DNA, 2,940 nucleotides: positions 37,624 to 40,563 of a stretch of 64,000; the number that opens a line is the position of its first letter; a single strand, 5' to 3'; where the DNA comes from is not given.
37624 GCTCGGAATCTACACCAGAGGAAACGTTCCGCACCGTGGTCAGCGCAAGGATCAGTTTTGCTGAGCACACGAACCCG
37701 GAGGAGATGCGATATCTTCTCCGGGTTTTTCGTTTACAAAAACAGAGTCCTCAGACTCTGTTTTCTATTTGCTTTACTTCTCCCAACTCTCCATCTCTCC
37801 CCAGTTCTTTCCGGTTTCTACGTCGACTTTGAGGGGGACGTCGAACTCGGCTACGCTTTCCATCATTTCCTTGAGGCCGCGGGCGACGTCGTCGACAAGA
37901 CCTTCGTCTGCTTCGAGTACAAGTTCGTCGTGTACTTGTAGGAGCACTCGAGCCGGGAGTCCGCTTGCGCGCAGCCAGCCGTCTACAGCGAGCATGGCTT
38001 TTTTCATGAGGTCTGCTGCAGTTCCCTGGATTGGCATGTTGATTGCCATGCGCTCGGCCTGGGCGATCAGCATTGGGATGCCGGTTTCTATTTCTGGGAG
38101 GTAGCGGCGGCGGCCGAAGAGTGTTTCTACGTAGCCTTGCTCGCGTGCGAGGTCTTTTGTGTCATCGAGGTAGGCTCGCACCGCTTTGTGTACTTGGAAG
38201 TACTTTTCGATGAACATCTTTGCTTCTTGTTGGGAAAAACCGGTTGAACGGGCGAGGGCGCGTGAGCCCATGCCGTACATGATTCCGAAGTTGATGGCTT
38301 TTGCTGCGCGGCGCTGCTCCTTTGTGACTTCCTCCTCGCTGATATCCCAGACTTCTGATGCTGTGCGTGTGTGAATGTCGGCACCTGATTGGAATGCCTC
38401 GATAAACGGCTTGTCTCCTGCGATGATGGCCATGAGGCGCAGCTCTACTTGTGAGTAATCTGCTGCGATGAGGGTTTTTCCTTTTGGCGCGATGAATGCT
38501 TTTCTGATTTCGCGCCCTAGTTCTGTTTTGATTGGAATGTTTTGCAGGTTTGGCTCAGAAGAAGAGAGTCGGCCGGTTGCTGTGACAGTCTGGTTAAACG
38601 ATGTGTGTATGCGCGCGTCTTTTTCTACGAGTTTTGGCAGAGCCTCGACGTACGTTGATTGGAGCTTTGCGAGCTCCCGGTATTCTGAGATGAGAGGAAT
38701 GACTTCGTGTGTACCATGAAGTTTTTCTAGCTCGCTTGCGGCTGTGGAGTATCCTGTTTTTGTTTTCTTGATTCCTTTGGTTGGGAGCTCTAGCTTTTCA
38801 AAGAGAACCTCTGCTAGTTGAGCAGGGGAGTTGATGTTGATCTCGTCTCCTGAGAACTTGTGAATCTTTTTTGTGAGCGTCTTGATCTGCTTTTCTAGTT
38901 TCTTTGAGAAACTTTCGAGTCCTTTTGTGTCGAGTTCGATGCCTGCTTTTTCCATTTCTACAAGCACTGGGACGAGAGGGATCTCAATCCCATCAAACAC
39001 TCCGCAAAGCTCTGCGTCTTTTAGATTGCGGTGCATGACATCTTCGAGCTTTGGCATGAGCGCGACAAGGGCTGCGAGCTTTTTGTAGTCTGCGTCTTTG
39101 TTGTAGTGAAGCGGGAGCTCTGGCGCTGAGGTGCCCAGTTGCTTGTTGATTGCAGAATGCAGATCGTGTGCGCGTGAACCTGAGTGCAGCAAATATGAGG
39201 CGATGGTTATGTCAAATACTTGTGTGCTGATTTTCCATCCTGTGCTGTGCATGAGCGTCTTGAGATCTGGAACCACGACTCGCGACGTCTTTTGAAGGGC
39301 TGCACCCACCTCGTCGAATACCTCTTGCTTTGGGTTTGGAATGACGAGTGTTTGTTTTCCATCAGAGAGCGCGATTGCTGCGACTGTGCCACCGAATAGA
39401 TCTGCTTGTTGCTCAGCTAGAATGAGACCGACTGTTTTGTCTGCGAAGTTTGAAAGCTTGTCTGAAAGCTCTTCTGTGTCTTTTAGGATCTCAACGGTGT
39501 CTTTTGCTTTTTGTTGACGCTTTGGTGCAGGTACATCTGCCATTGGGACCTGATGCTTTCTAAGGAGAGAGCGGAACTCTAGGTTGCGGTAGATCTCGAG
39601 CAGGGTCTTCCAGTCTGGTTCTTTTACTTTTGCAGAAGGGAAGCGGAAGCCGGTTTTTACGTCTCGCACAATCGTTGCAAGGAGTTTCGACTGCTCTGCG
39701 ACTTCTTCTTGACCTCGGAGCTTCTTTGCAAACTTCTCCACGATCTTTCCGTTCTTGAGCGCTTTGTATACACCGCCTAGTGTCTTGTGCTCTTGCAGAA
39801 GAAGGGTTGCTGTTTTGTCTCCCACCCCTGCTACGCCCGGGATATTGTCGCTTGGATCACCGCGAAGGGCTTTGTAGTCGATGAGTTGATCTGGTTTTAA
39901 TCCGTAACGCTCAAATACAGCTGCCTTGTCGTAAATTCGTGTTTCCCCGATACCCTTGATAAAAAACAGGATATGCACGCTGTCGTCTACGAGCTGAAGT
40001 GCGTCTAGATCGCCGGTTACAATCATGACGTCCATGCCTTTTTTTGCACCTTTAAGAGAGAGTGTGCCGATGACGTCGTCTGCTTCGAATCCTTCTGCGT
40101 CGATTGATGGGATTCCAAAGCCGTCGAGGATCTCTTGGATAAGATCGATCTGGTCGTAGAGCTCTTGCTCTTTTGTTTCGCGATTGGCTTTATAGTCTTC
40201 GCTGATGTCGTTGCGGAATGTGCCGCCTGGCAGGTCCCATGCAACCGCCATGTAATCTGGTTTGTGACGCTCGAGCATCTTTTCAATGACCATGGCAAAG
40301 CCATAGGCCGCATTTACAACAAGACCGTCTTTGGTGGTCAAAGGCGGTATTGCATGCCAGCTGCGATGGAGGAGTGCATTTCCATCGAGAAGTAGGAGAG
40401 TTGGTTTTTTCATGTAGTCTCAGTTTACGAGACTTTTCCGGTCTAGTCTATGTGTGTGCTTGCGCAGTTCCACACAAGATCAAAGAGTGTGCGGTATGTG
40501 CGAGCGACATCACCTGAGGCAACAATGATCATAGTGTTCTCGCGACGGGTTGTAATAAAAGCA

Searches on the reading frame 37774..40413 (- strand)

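Call 41: search_protein_families(library=pfam, proteins=[window:37774-40413:-], max_evalue=0.00001)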
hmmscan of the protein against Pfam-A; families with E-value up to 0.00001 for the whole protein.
window:37774-40413:- (879 aa): 3 families
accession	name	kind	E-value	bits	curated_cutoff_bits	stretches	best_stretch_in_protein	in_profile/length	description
PF00476.26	DNA_pol_A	-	5.2e-156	519.8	34.3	1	497-873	2-381/381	DNA polymerase family A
PF02739.22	5_3_exonuc_N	-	2.5e-52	177.3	34.3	1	5-171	1-164/164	5'-3' exonuclease, N-terminal resolvase-like domain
PF01367.25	5_3_exonuc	-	1.6e-26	93.1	40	1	173-267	2-95/97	5'-3' exonuclease, C-terminal SAM fold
